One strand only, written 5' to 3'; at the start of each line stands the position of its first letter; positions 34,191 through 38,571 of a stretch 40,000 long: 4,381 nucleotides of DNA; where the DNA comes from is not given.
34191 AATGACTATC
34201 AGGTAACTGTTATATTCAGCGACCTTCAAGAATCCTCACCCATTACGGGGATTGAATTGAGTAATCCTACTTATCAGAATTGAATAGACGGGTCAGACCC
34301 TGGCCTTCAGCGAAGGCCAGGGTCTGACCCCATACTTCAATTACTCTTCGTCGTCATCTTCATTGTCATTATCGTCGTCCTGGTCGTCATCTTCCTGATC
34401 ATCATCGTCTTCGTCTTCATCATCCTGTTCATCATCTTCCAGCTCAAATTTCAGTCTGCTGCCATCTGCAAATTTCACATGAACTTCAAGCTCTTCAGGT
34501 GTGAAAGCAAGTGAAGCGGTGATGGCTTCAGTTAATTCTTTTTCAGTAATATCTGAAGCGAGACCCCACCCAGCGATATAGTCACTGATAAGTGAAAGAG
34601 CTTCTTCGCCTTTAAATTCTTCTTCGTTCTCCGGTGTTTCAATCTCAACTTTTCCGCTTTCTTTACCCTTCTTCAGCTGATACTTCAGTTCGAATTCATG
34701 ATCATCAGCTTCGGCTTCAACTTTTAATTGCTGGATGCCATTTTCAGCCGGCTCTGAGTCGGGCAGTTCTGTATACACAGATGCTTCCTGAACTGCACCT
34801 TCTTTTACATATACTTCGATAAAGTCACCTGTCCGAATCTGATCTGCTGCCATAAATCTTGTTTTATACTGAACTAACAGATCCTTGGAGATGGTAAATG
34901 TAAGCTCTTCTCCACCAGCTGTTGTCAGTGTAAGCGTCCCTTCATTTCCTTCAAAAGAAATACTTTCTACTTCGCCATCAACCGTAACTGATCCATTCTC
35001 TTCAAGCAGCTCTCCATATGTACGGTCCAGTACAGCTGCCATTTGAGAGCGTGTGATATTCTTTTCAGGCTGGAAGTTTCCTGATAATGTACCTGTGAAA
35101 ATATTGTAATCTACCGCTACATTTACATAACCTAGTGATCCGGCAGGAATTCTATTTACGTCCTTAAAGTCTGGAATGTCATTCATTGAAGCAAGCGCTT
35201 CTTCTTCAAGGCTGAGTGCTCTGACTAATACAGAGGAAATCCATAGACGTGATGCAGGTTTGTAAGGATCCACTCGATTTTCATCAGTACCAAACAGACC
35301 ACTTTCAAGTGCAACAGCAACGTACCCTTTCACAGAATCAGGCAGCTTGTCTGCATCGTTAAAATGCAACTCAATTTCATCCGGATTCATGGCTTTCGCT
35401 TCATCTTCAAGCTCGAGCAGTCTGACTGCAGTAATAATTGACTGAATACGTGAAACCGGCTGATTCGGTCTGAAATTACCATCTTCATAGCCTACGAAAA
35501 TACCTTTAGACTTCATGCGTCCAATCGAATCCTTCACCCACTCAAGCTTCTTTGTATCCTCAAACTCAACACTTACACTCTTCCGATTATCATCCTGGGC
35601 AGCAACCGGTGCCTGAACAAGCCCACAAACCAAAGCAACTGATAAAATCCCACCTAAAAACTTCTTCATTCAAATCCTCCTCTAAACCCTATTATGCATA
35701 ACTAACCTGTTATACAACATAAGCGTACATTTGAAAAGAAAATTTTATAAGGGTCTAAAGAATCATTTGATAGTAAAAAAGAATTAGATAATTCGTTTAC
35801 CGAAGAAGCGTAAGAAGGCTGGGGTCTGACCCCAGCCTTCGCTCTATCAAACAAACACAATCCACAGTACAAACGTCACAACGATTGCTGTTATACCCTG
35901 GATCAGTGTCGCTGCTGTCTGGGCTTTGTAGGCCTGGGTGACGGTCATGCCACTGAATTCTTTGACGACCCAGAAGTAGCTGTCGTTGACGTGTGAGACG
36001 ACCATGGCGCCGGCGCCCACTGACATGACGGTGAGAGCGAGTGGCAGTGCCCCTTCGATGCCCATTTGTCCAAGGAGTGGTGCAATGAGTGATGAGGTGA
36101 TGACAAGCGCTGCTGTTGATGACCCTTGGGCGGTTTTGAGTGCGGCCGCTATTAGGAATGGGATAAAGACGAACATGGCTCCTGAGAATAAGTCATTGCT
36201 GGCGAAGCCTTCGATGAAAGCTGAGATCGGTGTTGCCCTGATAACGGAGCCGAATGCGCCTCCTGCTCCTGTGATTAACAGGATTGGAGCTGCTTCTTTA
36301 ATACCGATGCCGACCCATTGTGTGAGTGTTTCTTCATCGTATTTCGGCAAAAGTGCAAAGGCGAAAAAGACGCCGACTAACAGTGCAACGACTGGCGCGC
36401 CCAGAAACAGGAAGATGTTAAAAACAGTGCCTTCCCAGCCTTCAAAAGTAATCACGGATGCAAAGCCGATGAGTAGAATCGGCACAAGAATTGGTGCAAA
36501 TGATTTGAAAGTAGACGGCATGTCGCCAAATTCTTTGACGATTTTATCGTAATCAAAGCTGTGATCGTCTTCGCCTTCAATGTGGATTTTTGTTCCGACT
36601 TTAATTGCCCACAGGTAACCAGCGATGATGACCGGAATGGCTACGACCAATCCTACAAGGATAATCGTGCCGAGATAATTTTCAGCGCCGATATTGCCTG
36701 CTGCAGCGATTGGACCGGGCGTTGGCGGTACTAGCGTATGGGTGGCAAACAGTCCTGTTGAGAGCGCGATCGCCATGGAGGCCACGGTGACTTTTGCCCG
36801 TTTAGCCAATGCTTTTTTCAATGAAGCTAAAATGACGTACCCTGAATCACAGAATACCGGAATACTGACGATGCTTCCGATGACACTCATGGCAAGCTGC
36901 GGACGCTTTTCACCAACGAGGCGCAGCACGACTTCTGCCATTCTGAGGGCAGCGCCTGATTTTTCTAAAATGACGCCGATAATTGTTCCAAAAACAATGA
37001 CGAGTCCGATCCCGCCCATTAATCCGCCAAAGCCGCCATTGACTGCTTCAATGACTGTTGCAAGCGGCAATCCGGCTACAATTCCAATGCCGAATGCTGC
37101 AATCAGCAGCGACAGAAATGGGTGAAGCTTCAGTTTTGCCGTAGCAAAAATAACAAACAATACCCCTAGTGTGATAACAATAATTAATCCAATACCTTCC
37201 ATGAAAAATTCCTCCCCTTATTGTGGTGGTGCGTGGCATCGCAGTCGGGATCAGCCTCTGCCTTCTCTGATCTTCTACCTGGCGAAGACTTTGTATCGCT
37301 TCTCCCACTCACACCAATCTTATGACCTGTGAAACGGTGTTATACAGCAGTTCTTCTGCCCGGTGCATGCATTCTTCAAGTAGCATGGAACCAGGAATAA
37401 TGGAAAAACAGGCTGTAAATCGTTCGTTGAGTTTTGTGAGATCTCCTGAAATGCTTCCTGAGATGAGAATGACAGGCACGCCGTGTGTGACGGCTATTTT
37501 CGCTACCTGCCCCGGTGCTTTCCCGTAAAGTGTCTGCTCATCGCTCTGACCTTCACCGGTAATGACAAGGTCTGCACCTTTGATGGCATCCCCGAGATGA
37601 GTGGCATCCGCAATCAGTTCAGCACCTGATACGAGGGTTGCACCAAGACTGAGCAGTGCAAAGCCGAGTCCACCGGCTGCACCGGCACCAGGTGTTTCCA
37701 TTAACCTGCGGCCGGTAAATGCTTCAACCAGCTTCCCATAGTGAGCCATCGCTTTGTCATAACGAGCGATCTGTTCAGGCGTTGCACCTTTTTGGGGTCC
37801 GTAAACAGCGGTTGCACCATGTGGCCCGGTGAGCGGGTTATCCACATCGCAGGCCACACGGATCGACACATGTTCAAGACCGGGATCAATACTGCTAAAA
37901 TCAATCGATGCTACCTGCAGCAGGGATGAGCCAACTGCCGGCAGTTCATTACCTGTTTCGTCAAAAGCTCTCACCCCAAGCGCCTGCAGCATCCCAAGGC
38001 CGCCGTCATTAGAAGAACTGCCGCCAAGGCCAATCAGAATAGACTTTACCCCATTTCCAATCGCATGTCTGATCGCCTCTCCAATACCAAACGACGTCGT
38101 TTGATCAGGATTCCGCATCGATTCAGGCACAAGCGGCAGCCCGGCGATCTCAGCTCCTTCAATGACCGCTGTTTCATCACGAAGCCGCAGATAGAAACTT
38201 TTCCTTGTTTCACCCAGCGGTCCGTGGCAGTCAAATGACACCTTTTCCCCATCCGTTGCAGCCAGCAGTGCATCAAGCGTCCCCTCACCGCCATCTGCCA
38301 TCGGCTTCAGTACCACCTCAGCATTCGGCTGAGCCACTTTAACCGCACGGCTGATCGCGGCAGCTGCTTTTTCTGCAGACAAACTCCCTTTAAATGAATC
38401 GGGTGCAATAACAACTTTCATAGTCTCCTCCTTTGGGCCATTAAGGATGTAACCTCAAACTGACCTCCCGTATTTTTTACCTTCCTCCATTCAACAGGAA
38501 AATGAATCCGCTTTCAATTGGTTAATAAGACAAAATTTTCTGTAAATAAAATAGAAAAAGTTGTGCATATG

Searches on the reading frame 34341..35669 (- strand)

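Call 63: search_protein_families(library=pfam, proteins=[window:34341-35669:-], max_evalue=0.001)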
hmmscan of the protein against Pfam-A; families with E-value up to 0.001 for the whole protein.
window:34341-35669:- (442 aa): 2 families
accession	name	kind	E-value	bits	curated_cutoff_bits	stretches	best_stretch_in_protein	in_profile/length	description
PF00395.25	SLH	-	3e-25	88.4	20.8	2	168-211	2-44/44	S-layer homology domain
PF14039.11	YusW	-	1.9e-05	25.5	27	1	321-402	10-92/92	YusW-like protein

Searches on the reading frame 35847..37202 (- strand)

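Call 63: search_protein_families(library=pfam, proteins=[window:35847-37202:-], max_evalue=0.001)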
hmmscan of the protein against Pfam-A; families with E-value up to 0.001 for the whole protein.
window:35847-37202:- (451 aa): 2 families
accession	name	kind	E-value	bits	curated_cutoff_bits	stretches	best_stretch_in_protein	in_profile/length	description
PF02447.22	GntP_permease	-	4.7e-95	319.3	22.5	1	7-447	3-438/440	GntP family permease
PF03600.22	CitMHS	-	3.8e-07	30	31.9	1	17-391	2-332/336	Citrate transporter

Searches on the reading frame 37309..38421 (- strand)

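Call 93: search_protein_families(library=pfam, proteins=[window:37309-38421:-], max_evalue=0.001)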
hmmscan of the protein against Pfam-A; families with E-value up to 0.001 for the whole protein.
window:37309-38421:- (370 aa): 1 family
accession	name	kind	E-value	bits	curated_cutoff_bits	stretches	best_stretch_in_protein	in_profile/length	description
PF02595.20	Gly_kinase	-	2.9e-141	471.2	23.3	1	3-369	1-370/372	Glycerate kinase family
